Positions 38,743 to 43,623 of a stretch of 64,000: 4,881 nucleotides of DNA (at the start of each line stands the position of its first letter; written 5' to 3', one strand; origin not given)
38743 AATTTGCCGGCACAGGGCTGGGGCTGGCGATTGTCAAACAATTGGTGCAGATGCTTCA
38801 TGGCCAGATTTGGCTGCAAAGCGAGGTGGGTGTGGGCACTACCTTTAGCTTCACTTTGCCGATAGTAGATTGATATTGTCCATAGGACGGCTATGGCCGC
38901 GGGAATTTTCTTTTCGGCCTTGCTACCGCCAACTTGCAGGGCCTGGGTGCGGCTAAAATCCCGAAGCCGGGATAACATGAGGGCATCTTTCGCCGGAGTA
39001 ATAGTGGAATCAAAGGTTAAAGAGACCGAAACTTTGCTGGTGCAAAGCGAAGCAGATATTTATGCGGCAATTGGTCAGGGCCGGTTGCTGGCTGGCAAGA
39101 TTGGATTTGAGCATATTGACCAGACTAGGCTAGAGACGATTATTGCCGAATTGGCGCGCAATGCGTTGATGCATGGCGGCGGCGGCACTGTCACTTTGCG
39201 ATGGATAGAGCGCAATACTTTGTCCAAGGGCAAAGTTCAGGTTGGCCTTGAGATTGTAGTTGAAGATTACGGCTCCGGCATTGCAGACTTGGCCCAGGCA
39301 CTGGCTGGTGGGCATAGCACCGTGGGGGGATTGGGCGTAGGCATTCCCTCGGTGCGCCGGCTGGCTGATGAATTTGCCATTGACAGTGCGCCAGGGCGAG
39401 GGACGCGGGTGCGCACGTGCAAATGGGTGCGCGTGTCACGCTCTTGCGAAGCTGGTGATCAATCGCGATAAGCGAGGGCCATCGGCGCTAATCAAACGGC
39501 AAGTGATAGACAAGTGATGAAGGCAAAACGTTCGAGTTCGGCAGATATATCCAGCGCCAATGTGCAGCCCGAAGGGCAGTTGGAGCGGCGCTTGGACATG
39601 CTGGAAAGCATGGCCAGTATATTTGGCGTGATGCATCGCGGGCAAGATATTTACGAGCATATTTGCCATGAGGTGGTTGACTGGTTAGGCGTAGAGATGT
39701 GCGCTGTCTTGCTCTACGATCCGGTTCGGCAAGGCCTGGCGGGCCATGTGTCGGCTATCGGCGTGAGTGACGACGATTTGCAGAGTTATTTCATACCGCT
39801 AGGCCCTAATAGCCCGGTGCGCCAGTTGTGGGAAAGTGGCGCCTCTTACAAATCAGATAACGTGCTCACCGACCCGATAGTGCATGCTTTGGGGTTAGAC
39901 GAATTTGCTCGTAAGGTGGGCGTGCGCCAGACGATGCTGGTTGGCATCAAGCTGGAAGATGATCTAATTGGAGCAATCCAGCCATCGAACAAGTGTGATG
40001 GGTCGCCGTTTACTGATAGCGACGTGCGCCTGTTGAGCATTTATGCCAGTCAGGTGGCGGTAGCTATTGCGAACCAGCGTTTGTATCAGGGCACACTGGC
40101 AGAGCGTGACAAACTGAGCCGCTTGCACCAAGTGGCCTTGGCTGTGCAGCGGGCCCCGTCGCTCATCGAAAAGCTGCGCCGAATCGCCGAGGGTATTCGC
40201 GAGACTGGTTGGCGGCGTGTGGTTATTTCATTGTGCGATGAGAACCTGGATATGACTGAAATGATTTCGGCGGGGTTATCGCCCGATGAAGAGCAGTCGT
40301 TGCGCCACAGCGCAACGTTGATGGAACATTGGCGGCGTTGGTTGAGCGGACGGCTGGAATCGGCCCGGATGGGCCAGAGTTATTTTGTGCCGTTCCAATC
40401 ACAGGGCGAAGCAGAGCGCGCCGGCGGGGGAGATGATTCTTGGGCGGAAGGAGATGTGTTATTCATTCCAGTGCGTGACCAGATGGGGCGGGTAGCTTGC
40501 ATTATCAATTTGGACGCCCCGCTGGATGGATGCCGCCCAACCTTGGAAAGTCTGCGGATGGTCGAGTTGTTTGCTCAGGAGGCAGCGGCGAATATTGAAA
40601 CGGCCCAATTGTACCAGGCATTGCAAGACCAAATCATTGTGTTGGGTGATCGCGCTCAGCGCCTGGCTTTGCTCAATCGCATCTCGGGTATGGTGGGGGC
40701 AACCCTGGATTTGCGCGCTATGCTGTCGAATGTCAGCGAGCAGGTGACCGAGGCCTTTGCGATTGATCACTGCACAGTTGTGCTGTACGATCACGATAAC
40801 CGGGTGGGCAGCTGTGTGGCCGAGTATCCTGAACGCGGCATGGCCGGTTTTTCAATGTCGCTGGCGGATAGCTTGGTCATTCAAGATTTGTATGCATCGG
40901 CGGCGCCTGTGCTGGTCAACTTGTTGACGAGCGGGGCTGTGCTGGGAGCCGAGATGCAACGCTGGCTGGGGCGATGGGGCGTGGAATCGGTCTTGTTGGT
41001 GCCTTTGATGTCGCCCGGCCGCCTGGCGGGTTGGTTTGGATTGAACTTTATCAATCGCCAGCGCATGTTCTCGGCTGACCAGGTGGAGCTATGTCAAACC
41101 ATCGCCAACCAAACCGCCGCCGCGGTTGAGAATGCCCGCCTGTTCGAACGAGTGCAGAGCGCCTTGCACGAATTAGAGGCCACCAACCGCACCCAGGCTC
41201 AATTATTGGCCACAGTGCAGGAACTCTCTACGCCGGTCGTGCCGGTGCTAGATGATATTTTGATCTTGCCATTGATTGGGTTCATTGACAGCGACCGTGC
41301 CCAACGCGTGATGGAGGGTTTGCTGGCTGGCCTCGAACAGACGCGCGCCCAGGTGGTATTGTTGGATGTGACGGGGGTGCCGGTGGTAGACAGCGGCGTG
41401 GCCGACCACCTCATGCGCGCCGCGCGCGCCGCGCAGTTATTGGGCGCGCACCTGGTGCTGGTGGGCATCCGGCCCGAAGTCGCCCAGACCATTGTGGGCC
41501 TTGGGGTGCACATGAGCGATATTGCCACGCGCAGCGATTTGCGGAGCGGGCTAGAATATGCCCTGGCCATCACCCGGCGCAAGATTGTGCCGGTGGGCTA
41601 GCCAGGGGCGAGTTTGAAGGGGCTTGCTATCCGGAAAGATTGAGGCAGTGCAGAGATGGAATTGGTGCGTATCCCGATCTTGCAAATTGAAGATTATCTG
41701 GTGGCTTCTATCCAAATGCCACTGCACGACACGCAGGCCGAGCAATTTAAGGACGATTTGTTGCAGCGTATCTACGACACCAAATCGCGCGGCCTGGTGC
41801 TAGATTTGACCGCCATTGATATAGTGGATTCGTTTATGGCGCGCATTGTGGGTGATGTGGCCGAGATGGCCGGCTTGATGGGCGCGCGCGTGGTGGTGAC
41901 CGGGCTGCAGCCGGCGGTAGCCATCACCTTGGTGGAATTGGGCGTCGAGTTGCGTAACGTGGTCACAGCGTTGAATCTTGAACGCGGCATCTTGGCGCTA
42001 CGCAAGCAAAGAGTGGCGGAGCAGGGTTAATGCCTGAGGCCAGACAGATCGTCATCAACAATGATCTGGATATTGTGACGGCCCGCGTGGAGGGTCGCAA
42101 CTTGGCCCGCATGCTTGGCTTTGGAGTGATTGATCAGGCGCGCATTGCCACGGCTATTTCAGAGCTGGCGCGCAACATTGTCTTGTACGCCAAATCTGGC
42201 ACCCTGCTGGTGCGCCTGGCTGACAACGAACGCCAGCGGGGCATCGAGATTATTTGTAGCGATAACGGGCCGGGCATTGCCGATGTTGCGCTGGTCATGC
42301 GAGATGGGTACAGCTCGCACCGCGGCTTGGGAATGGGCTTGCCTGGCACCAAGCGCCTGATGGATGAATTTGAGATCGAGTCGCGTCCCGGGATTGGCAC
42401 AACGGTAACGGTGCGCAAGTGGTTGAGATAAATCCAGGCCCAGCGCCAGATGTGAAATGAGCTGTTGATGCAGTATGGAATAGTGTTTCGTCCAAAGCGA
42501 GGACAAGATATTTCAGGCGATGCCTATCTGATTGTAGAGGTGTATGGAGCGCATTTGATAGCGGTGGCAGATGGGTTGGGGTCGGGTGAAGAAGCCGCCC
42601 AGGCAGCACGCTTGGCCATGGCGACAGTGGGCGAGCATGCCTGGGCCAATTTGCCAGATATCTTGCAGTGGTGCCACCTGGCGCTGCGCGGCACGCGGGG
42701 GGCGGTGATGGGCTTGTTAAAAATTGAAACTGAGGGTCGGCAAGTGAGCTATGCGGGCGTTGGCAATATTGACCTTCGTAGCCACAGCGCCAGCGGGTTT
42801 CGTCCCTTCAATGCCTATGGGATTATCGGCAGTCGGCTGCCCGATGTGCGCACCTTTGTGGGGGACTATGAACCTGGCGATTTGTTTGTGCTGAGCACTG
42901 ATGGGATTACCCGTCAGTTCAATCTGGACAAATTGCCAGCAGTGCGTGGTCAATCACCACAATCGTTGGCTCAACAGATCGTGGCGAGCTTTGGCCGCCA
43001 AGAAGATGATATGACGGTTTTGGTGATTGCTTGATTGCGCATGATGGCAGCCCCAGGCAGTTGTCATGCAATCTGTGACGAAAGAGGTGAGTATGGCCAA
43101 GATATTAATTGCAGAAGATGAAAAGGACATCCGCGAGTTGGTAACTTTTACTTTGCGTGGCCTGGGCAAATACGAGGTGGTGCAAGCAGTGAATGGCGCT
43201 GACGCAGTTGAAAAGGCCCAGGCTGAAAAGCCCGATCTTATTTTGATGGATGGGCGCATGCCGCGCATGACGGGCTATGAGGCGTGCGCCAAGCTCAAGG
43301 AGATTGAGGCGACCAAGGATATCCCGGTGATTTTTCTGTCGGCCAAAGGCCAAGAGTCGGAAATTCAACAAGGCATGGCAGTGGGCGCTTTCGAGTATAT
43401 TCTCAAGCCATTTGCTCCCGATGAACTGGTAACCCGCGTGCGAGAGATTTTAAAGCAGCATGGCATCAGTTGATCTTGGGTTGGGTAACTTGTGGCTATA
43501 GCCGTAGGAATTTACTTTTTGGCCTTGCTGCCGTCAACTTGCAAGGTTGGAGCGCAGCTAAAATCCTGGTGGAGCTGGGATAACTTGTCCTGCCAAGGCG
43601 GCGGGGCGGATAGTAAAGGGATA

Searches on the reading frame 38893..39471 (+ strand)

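Call 14: search_protein_families(library=pfam, proteins=[window:38893-39471:+])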
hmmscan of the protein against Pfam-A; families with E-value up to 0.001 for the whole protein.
window:38893-39471:+ (192 aa): 2 families
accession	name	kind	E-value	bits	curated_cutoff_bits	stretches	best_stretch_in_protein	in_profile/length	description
PF02518.31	HATPase_c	-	1.7e-11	45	26.4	1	76-175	2-105/111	Histidine kinase-, DNA gyrase B-, and HSP90-like ATPase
PF13581.12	HATPase_c_2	-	3.7e-07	30.6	27.4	1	73-175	25-125/127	Histidine kinase-like ATPase domain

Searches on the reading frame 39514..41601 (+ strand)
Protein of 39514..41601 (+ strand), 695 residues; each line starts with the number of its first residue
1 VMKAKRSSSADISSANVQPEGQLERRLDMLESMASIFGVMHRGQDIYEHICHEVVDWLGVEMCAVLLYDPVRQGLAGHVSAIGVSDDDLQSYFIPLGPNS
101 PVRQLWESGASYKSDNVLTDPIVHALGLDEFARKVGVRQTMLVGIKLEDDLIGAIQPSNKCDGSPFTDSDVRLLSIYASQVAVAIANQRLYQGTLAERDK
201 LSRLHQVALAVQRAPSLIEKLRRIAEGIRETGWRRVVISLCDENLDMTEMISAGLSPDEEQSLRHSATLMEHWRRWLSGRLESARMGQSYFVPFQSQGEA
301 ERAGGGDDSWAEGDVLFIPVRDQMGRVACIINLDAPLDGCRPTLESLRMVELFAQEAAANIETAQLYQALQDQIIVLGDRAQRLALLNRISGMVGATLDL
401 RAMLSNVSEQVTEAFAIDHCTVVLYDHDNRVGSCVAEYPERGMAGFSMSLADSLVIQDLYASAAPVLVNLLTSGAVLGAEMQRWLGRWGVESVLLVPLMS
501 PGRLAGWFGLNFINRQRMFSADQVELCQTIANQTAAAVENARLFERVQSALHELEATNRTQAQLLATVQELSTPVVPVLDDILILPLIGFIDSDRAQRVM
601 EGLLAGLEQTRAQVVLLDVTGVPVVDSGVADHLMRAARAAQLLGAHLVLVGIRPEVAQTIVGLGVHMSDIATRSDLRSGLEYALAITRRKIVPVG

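Call 14: search_protein_families(library=pfam, proteins=[window:39514-41601:+])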
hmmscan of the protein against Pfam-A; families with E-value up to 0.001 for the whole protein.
window:39514-41601:+ (695 aa): 6 families
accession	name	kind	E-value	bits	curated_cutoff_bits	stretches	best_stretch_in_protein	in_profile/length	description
PF13185.12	GAF_2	-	1.2e-26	93.9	28.6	2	44-186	5-136/136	GAF domain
PF01590.32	GAF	-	6e-22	79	22.4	2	44-185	3-133/133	GAF domain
PF13492.12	GAF_3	-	5.1e-18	66.2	27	2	44-187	3-129/129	GAF domain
PF01740.26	STAS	-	2.8e-15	56.4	22.6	1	574-666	2-94/106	STAS domain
PF13466.11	STAS_2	-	1.2e-06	29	29.2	1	589-664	5-78/80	STAS domain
PF11849.14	DUF3369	-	0.00035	21.3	27.2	0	164-192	138-166/168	Domain of unknown function (DUF3369)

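Call 29: find_homologous_proteins(query=window:39514-41601:+, max_evalue=1e-50)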
Query window:39514-41601:+ (695 aa): 6 proteins with E <= 1e-50 among 8000 candidates.
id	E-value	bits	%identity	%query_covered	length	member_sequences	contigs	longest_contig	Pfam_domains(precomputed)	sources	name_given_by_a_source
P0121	0.0e+0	1525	100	100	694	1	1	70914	PF01740.27,PF13185.13,PF01590.33,PF13492.13,PF13466.13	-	-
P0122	0.0e+0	1078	73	98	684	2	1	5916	PF01740.27,PF13185.13,PF01590.33,PF13492.13,PF11849.15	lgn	-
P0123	3.5e-212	725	71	70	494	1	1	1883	PF01740.27,PF13185.13,PF01590.33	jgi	jgi:rsbT co-antagonist protein RsbR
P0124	1.4e-201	690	65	75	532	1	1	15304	PF01740.27,PF13185.13,PF01590.33,PF13492.13,PF13466.13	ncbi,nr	ncbi:MAG: GAF domain-containing protein [Thermoflexales bacterium]|nr:GAF domain-containing protein 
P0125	1.5e-127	445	43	50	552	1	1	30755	PF01740.27,PF13185.13,PF01590.33,PF13492.13,PF13466.13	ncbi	-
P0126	8.7e-127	443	45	50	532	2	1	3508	PF01740.27,PF13185.13,PF01590.33,PF13492.13,PF13466.13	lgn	-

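Call 30: find_encoding_contigs(protein=P0122, flank=10000, max_places=3)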
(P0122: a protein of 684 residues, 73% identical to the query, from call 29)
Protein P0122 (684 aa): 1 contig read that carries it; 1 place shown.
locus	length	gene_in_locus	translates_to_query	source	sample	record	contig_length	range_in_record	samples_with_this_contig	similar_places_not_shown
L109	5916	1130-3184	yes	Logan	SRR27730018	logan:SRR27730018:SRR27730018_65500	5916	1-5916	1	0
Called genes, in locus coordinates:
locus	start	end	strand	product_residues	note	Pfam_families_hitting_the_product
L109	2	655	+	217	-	?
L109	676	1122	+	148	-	PF13581:HATPase_c_2, PF02518:HATPase_c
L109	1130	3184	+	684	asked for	PF01590:GAF, PF13185:GAF_2, PF13492:GAF_3, PF11849:DUF3369 (faint), PF13185:GAF_2, PF01590:GAF, PF13492:GAF_3, PF01740:STAS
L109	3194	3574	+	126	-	PF01740:STAS, PF13466:STAS_2 (weak)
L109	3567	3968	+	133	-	PF13581:HATPase_c_2, PF02518:HATPase_c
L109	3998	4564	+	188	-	PF13672:PP2C_2 (faint), PF07228:SpoIIE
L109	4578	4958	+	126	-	PF00072:Response_reg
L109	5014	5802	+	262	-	PF00561:Abhydrolase_1, PF12146:Hydrolase_4, PF12697:Abhydrolase_6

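Call 31: find_encoding_contigs(protein=P0124, flank=10000, max_places=3)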
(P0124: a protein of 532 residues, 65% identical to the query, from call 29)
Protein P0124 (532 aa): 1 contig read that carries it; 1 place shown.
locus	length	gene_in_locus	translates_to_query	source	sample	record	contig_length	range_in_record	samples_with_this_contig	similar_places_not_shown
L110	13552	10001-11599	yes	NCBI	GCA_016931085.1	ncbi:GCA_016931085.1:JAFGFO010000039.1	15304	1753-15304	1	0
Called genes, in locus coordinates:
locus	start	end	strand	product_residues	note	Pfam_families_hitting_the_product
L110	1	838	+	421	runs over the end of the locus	PF25084:LbH_EIF2B, PF25087:GMPPB_C (weak), PF00132:Hexapep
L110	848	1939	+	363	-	PF01488:Shikimate_DH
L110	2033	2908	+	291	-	PF00072:Response_reg, PF00990:GGDEF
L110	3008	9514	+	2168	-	PF02743:dCache_1, PF00672:HAMP, PF13185:GAF_2, PF01590:GAF, PF13185:GAF_2, PF01590:GAF, PF13185:GAF_2, PF13492:GAF_3, +21 more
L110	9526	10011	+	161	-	PF13581:HATPase_c_2, PF02518:HATPase_c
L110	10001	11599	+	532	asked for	PF13185:GAF_2, PF01590:GAF, PF13492:GAF_3, PF01740:STAS, PF13466:STAS_2 (weak)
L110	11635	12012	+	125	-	PF01740:STAS, PF13466:STAS_2 (weak)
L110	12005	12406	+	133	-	PF13581:HATPase_c_2, PF02518:HATPase_c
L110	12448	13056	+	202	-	PF07228:SpoIIE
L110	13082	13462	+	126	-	PF00072:Response_reg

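Call 32: find_encoding_contigs(protein=P0121, flank=10000, max_places=5)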
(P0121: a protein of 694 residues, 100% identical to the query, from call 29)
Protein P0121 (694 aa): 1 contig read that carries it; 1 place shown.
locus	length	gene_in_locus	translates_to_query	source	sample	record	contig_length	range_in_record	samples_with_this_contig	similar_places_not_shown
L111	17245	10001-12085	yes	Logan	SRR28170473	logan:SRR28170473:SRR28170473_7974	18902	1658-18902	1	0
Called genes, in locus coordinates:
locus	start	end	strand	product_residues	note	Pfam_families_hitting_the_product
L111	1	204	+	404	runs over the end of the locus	PF13458:Peripla_BP_6, PF01094:ANF_receptor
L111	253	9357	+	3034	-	PF02743:dCache_1, PF00672:HAMP, PF01590:GAF, PF13185:GAF_2, PF13492:GAF_3, PF01590:GAF, PF13185:GAF_2, PF01590:GAF, +40 more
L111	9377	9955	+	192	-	PF13581:HATPase_c_2 (weak), PF02518:HATPase_c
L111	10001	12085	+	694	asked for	PF01590:GAF, PF13185:GAF_2, PF13492:GAF_3 (weak), PF01590:GAF, PF13185:GAF_2, PF13492:GAF_3 (weak), PF01740:STAS, PF13466:STAS_2 (weak)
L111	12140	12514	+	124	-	PF01740:STAS, PF13466:STAS_2 (weak)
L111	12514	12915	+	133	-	PF13581:HATPase_c_2, PF02518:HATPase_c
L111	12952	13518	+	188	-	PF13672:PP2C_2 (faint), PF07228:SpoIIE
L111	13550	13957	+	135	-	PF00072:Response_reg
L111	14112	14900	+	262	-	PF00561:Abhydrolase_1, PF12146:Hydrolase_4, PF12697:Abhydrolase_6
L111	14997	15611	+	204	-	PF00702:Hydrolase, PF13419:HAD_2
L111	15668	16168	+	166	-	PF19928:DUF6391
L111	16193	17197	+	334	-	PF06144:DNA_pol3_delta (weak), PF21694:DNA_pol3_delta_C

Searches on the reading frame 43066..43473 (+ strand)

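Call 14: search_protein_families(library=pfam, proteins=[window:43066-43473:+])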
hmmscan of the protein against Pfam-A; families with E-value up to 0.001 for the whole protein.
window:43066-43473:+ (135 aa): 1 family
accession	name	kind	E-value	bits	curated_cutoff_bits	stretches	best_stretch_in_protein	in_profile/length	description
PF00072.30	Response_reg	-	3.7e-30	104.8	30.2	1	13-126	1-111/111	Response regulator receiver domain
